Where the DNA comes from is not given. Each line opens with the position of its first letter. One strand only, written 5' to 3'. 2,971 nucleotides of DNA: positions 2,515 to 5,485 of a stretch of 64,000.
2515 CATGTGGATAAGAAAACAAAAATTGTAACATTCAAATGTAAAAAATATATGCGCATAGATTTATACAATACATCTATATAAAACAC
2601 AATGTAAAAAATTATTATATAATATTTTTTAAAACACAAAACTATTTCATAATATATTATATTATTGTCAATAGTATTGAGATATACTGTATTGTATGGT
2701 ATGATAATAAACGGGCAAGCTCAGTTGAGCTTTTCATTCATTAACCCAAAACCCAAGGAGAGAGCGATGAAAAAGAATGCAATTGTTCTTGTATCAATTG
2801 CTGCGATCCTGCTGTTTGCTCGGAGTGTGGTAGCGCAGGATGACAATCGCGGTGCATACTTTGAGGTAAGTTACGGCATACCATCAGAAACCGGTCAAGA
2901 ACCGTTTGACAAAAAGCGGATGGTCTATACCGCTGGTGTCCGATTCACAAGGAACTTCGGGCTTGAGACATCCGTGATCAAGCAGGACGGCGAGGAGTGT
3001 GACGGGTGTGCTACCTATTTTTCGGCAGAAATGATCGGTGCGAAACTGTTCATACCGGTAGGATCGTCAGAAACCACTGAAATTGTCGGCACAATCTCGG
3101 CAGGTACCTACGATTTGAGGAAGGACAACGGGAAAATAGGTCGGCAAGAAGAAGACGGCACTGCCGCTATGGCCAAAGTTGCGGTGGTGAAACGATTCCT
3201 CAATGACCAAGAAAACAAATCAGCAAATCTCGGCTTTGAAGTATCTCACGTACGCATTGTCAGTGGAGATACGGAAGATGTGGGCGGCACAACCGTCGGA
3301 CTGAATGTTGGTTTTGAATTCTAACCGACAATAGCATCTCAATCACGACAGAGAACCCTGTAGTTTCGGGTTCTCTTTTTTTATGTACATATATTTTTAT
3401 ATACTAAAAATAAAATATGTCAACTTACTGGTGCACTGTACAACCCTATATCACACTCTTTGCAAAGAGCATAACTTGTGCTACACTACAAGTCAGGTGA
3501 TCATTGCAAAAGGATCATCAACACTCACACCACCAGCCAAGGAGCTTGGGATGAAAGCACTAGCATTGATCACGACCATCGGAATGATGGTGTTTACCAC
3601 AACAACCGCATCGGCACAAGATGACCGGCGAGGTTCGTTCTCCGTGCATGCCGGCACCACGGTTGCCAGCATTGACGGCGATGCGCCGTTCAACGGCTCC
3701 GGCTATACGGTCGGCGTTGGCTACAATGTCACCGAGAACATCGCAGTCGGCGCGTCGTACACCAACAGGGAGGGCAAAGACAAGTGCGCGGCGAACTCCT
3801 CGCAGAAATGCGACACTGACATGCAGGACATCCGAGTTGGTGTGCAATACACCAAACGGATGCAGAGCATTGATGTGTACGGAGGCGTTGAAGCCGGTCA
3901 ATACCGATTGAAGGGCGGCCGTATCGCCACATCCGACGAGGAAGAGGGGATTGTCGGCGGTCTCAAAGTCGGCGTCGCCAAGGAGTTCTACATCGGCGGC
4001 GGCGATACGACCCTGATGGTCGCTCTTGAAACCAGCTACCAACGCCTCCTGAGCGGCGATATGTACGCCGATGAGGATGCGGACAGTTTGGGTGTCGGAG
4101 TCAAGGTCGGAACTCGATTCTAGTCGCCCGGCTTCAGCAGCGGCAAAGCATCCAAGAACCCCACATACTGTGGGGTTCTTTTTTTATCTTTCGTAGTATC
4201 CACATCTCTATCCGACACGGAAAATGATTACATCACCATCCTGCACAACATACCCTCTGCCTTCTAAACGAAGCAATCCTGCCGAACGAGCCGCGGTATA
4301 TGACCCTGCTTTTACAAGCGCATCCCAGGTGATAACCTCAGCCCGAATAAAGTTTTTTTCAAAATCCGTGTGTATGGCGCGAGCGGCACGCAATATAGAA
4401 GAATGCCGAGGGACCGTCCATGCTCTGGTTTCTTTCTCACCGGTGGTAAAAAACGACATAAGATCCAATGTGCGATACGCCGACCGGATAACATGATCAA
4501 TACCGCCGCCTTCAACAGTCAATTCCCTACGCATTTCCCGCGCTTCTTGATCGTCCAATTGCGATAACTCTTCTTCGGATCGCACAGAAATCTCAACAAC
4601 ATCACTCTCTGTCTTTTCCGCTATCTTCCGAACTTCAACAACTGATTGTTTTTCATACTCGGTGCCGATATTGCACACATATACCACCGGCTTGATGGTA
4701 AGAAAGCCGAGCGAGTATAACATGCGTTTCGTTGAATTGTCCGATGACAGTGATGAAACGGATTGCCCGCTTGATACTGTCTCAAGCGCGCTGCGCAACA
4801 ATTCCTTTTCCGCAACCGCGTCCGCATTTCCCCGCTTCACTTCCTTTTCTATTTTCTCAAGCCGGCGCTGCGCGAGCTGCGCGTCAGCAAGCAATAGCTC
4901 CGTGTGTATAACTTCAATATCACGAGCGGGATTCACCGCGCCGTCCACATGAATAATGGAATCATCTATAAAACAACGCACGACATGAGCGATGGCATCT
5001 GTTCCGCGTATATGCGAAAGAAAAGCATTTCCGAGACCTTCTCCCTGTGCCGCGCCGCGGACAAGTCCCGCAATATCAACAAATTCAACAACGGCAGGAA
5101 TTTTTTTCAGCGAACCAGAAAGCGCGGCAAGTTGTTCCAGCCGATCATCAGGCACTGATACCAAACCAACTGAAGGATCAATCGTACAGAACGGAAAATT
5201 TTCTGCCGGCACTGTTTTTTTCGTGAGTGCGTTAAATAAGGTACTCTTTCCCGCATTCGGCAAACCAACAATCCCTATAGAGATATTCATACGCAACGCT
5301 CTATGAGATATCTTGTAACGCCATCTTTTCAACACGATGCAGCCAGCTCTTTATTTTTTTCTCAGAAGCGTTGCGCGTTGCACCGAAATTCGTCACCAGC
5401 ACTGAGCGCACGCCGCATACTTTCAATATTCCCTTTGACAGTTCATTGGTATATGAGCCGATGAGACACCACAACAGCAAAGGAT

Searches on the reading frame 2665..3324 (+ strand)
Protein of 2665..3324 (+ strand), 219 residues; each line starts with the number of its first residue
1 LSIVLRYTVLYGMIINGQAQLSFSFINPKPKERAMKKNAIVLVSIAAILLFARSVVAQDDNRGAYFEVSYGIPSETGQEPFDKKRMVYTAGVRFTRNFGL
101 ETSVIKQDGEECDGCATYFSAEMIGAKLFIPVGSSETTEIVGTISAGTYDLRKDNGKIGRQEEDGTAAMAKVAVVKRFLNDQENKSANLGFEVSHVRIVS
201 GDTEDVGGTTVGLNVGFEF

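Call 66: search_protein_families(library=pfam, proteins=[window:2665-3324:+], max_evalue=0.5)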
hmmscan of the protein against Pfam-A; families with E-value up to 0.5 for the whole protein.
window:2665-3324:+ (219 aa): 3 families
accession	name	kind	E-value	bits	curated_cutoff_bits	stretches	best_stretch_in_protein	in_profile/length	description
PF13505.12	OMP_b-brl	-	6.8e-05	23.5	28.7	1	45-219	3-175/175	Outer membrane protein beta-barrel domain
PF16439.10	DUF5036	-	0.096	12.6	25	1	24-65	67-111/238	Domain of unknown function (DUF5036)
PF24221.1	Fn3_nematode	-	0.24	11.7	27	1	59-94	28-63/127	Nematode fibronectin type-III domain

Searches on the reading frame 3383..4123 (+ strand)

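Call 66: search_protein_families(library=pfam, proteins=[window:3383-4123:+], max_evalue=0.5)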
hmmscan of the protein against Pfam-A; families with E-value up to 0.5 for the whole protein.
window:3383-4123:+ (246 aa): 4 families
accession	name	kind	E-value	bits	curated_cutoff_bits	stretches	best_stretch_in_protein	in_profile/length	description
PF13505.12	OMP_b-brl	-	1.3e-11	45.4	28.7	1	71-245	6-174/175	Outer membrane protein beta-barrel domain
PF20230.4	DUF6588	-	0.014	15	27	1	119-172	201-252/319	Family of unknown function (DUF6588)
PF13609.12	Porin_4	-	0.043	14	27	1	86-168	198-301/310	Gram-negative porin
PF20130.4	DUF6520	-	0.12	13.2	25.4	0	57-150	8-67/83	Family of unknown function (DUF6520)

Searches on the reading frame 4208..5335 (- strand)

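Call 7: search_protein_families(library=pfam, proteins=[window:4208-5335:-], max_evalue=0.0001)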
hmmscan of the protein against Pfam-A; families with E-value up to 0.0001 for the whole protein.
window:4208-5335:- (375 aa): 3 families
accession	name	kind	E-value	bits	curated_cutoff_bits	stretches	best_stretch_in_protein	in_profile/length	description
PF06071.19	YchF-GTPase_C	-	3.9e-32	110.6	27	1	292-374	1-83/84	Protein of unknown function (DUF933)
PF01926.29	MMR_HSR1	-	1.7e-21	76.8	21.9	1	20-124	2-86/113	50S ribosome-binding GTPase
PF02421.24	FeoB_N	-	8.5e-10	38.8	27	1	19-64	2-47/156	Ferrous iron transport protein B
